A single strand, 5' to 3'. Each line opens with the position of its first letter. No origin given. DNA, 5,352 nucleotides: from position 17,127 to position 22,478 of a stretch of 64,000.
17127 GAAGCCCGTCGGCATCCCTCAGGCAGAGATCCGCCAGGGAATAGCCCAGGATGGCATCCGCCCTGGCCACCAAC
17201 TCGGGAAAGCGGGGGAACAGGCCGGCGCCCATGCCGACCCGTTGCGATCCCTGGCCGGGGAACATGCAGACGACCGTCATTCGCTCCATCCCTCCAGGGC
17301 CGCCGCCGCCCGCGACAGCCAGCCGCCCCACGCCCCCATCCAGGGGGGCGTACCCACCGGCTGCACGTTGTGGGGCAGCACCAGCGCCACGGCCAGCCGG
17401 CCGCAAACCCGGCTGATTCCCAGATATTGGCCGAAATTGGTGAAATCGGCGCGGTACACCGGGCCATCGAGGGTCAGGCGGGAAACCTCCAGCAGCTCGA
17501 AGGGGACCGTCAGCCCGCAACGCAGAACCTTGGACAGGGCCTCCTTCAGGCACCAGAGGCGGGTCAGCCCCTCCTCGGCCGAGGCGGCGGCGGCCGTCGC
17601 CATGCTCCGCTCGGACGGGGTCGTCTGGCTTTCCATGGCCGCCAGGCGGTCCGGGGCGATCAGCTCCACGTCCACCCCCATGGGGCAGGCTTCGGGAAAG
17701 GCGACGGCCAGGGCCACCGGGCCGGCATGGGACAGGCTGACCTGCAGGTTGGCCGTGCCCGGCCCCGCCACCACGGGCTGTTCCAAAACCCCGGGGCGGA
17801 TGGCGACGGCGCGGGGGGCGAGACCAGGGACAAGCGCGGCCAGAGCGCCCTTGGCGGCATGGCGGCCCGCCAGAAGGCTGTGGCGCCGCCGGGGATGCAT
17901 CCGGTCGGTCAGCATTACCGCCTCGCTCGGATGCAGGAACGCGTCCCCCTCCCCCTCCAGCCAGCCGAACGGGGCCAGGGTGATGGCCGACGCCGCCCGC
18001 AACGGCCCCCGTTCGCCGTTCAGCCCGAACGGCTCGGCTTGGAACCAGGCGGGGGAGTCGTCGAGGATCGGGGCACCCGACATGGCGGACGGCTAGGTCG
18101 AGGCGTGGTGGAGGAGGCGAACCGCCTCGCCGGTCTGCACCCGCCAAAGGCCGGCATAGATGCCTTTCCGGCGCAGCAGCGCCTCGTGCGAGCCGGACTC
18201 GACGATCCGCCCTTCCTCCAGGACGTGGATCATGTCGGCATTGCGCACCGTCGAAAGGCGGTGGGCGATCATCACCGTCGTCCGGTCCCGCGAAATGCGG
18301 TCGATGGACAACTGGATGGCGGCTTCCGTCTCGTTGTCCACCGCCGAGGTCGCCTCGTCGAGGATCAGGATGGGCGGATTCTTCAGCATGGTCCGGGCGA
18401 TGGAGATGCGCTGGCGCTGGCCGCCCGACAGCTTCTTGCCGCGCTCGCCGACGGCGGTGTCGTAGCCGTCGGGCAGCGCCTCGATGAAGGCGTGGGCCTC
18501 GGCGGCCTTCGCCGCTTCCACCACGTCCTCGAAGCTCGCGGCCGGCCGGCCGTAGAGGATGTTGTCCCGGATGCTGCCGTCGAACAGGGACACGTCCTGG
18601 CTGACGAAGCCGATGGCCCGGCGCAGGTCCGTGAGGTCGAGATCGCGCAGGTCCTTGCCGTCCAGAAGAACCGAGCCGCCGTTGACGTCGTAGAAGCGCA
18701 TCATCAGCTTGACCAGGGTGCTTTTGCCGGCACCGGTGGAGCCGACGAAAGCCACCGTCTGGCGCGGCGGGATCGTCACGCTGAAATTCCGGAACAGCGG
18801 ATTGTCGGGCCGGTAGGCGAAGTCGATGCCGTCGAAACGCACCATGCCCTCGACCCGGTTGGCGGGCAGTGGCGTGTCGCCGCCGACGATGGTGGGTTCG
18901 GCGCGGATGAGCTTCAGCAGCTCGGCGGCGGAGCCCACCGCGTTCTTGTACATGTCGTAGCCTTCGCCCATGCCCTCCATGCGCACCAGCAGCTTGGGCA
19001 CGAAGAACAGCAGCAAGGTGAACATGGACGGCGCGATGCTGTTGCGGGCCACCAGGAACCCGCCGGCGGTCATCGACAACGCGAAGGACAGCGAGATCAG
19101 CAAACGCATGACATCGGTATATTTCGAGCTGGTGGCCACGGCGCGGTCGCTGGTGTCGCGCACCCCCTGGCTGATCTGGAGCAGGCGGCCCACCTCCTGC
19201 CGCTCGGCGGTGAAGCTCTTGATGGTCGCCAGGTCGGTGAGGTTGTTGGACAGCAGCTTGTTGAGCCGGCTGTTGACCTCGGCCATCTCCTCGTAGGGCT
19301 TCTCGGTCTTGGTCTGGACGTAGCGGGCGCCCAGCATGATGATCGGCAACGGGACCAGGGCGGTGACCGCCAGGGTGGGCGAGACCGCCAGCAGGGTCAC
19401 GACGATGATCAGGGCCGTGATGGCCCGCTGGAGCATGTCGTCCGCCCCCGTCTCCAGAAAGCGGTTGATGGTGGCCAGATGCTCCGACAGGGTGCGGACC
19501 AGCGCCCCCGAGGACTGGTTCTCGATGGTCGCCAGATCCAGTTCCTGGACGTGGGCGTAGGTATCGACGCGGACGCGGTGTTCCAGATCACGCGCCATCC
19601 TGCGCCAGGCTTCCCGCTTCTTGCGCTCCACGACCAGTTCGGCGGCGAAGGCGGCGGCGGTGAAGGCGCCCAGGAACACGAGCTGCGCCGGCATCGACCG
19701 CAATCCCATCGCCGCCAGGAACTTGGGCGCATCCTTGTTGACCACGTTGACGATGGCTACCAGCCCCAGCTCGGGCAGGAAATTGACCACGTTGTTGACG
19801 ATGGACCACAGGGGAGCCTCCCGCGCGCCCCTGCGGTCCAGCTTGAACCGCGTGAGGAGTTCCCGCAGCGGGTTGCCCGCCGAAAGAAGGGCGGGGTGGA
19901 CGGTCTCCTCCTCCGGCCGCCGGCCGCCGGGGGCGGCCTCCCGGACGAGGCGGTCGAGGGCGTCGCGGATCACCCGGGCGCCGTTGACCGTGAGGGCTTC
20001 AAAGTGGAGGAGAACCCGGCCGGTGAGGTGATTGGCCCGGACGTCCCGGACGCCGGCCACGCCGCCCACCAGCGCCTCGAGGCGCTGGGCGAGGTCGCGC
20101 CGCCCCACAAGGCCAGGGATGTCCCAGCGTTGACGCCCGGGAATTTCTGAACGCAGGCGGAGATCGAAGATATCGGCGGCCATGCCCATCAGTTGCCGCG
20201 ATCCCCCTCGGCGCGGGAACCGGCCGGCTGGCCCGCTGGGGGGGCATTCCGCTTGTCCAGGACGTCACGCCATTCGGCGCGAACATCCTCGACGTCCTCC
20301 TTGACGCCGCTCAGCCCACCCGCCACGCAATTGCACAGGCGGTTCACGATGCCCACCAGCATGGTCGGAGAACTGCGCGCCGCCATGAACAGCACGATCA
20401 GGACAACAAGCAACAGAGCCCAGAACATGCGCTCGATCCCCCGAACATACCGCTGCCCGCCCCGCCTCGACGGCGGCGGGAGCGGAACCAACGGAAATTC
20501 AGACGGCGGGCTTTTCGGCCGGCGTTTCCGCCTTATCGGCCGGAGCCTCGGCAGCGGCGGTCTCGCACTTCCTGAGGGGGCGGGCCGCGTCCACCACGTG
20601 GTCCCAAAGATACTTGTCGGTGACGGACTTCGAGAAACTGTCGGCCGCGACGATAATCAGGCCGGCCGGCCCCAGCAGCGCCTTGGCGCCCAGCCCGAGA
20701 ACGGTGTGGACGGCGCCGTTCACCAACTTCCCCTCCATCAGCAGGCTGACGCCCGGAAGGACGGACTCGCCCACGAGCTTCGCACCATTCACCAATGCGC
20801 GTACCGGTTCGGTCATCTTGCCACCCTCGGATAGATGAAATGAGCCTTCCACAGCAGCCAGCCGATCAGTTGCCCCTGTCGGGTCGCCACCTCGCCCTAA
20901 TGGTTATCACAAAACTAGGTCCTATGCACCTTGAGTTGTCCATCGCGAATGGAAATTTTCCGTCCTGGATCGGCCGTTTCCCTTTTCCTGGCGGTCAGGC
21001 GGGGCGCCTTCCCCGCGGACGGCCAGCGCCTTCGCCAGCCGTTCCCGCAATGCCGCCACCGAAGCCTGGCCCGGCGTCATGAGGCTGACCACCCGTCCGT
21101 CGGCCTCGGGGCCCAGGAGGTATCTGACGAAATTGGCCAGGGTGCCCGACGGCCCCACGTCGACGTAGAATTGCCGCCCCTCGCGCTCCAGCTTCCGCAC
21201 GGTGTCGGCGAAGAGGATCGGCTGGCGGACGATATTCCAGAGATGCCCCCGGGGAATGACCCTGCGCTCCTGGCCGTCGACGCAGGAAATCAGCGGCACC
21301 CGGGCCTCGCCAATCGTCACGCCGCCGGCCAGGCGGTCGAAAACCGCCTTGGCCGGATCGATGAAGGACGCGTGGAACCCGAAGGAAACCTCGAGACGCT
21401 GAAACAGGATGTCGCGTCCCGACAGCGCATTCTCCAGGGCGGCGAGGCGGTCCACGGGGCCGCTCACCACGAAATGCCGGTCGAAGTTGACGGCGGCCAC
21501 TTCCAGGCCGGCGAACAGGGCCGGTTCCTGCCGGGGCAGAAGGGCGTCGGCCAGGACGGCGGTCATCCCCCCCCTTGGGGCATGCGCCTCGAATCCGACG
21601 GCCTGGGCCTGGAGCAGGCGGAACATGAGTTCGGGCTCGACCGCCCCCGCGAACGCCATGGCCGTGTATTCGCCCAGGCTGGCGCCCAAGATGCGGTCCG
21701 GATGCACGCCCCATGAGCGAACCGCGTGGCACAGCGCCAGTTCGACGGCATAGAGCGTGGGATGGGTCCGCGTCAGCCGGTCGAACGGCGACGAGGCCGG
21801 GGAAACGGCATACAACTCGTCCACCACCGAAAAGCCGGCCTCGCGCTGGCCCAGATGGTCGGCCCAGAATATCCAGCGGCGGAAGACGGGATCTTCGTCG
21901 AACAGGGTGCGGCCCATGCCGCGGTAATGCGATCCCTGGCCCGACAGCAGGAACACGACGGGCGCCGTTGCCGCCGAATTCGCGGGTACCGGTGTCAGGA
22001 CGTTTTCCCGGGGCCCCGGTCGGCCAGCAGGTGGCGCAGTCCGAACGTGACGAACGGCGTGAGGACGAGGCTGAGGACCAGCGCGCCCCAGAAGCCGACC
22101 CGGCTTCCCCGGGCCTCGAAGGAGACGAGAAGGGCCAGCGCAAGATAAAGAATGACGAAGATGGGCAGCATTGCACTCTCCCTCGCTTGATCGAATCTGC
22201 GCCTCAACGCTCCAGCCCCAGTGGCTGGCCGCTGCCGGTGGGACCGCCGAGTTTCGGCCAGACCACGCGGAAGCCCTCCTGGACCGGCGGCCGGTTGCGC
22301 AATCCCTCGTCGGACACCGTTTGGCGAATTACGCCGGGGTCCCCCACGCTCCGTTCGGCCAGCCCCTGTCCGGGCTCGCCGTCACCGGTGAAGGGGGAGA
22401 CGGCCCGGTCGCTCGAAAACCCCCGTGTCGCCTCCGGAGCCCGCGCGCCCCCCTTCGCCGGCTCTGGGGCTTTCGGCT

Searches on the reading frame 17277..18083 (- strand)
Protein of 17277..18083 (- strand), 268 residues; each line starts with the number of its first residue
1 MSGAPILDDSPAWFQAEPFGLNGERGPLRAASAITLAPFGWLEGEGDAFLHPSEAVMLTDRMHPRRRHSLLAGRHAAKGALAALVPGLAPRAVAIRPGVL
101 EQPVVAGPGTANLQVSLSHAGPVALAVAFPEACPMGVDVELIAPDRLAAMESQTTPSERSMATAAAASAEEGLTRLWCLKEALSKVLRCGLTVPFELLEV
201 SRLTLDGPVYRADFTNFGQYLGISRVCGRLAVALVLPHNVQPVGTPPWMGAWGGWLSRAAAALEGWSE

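Call 9: search_protein_families(library=pfam, proteins=[window:17277-18083:-], max_evalue=0.01)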
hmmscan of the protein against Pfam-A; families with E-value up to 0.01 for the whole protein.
window:17277-18083:- (268 aa): 2 families
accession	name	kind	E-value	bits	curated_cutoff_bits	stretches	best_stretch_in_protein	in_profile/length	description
PF01648.25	ACPS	-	4.9e-13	49.5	25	1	135-208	2-84/111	4'-phosphopantetheinyl transferase superfamily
PF17837.6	4PPT_N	-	0.0023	18.4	27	1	60-128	7-67/68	4'-phosphopantetheinyl transferase N-terminal domain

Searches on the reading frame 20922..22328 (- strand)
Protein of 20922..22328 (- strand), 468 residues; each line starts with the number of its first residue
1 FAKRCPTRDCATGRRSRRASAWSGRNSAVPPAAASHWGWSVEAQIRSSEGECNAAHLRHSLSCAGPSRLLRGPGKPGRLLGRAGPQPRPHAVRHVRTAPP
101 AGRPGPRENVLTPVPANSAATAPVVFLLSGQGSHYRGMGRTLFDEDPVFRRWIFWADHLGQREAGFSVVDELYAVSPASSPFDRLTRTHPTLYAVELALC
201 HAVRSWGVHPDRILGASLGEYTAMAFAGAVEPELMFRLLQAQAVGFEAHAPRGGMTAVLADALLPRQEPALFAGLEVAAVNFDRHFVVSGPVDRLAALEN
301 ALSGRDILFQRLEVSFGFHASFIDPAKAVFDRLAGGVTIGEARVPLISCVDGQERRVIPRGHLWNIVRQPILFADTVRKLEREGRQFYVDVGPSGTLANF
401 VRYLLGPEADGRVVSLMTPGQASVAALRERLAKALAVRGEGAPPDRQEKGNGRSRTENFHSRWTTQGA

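Call 9: search_protein_families(library=pfam, proteins=[window:20922-22328:-], max_evalue=0.01)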
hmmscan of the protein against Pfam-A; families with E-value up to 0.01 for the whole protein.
window:20922-22328:- (468 aa): 1 family
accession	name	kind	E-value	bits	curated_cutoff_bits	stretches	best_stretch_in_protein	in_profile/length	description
PF00698.26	Acyl_transf_1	-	2.5e-32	113.1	32.7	1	125-427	1-305/319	Acyl transferase domain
